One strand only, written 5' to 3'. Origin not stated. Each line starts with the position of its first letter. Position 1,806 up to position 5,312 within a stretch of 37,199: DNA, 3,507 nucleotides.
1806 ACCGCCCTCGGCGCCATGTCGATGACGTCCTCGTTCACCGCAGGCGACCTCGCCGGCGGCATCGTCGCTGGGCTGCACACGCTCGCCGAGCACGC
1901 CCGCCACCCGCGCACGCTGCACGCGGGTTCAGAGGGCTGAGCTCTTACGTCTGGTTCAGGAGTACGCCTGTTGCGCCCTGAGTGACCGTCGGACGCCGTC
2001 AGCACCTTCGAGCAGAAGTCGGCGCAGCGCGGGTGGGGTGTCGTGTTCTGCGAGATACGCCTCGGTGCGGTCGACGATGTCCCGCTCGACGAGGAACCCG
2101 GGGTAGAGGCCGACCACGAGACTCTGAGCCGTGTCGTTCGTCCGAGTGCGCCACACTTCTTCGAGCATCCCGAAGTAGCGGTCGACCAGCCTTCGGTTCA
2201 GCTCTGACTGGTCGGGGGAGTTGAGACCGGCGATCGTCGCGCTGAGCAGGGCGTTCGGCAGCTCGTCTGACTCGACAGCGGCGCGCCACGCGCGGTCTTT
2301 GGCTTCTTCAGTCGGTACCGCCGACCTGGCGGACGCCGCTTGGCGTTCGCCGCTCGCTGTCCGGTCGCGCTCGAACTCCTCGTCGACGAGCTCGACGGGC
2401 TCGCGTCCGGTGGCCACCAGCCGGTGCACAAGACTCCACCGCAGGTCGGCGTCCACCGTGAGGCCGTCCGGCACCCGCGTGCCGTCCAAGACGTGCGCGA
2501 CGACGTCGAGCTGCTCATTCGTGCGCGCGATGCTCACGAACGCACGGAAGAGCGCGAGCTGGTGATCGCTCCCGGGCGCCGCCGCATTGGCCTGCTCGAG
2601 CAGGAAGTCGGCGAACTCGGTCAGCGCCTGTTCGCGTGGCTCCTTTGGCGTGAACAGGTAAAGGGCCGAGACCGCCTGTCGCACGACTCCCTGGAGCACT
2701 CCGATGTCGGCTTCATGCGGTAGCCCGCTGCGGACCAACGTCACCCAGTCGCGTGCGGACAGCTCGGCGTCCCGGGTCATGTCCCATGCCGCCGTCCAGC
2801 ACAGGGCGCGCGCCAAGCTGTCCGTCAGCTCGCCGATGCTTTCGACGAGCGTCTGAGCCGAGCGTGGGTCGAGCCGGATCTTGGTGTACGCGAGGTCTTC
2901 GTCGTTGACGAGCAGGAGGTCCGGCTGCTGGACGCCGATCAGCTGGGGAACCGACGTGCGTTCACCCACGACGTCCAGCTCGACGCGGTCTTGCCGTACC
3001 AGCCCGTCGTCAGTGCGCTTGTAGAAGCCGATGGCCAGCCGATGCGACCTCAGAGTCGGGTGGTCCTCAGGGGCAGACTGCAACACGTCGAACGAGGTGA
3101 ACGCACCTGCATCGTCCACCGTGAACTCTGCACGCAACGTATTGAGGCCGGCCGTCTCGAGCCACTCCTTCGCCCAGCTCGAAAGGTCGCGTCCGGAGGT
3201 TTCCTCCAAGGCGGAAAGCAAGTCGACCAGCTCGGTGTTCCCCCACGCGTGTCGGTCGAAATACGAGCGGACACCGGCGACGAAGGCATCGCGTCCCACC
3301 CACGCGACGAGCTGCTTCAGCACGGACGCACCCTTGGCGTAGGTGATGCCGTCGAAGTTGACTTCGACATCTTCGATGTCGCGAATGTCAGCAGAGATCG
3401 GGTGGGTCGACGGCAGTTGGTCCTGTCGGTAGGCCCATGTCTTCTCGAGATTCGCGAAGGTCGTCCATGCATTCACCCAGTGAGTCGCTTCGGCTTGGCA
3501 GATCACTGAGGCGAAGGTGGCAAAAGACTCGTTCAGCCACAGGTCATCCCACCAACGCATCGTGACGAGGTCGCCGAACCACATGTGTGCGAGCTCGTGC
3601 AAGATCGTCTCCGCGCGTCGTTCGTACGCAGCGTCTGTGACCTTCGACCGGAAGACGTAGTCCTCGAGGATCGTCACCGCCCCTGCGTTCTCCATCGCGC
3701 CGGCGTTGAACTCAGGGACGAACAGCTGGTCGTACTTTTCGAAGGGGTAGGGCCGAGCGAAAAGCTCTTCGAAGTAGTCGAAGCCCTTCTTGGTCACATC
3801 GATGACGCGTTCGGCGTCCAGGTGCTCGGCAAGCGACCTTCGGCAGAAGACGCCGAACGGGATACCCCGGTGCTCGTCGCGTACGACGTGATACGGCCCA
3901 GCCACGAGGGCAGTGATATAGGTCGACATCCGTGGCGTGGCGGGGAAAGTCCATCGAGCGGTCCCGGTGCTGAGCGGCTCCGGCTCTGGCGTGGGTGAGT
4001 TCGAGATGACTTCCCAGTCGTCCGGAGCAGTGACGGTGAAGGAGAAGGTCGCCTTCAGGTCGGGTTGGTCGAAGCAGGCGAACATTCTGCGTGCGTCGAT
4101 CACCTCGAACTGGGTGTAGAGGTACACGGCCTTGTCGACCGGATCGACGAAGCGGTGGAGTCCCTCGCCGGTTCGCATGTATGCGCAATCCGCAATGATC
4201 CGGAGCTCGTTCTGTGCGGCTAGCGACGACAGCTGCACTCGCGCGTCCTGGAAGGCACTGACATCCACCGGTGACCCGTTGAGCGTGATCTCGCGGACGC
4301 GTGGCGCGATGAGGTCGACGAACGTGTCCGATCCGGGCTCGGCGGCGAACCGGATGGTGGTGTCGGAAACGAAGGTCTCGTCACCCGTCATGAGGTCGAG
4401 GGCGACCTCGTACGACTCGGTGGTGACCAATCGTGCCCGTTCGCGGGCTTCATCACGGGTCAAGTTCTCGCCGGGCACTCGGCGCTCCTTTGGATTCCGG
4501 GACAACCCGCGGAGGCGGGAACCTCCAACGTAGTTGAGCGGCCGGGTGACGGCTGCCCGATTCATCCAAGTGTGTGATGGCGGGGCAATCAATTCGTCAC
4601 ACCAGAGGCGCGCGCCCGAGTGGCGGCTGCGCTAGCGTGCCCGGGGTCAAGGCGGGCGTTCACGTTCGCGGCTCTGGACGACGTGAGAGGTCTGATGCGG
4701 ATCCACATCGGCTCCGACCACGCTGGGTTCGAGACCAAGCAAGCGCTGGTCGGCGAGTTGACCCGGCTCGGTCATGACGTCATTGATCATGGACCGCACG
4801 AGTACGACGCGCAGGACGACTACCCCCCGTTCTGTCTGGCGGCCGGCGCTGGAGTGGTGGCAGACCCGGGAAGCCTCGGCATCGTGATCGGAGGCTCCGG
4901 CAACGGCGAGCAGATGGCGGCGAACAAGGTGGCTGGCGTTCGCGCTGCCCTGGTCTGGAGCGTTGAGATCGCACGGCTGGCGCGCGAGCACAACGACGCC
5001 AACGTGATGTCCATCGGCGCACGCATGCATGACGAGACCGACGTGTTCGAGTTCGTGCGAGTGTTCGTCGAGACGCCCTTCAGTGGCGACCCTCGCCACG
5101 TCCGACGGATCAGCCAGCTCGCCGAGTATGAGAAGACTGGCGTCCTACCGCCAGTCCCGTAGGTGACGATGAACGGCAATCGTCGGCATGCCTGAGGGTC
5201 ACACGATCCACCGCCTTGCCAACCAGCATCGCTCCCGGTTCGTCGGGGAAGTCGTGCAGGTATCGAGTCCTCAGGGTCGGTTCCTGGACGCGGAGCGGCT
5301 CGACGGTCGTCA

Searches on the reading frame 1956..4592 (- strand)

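Call 25: search_protein_families(library=pfam, proteins=[window:1956-4592:-], max_evalue=0.000001)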
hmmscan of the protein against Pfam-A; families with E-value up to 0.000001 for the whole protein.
window:1956-4592:- (878 aa): 3 families
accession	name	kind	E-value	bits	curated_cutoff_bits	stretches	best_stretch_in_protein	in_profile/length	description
PF01433.26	Peptidase_M1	-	1.1e-60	205.4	27.7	1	264-477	3-218/218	Peptidase family M1 domain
PF11838.14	ERAP1_C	-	7e-53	180.5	38.2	1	560-869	2-318/318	ERAP1-like C-terminal domain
PF17900.6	Peptidase_M1_N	-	1.1e-19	71.7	25.8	1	60-226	4-186/186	Peptidase M1 N-terminal domain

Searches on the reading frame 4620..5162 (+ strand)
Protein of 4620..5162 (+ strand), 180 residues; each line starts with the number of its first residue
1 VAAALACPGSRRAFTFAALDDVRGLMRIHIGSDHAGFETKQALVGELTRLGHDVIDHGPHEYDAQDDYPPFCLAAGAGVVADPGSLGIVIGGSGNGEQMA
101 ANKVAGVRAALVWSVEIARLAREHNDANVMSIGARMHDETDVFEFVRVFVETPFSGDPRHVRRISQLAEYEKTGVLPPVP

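Call 25: search_protein_families(library=pfam, proteins=[window:4620-5162:+], max_evalue=0.000001)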
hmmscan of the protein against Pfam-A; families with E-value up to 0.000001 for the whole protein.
window:4620-5162:+ (180 aa): 1 family
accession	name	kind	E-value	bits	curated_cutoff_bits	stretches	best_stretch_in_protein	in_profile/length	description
PF02502.23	LacAB_rpiB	-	1.7e-45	154.9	24.7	1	28-167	1-138/138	Ribose/Galactose Isomerase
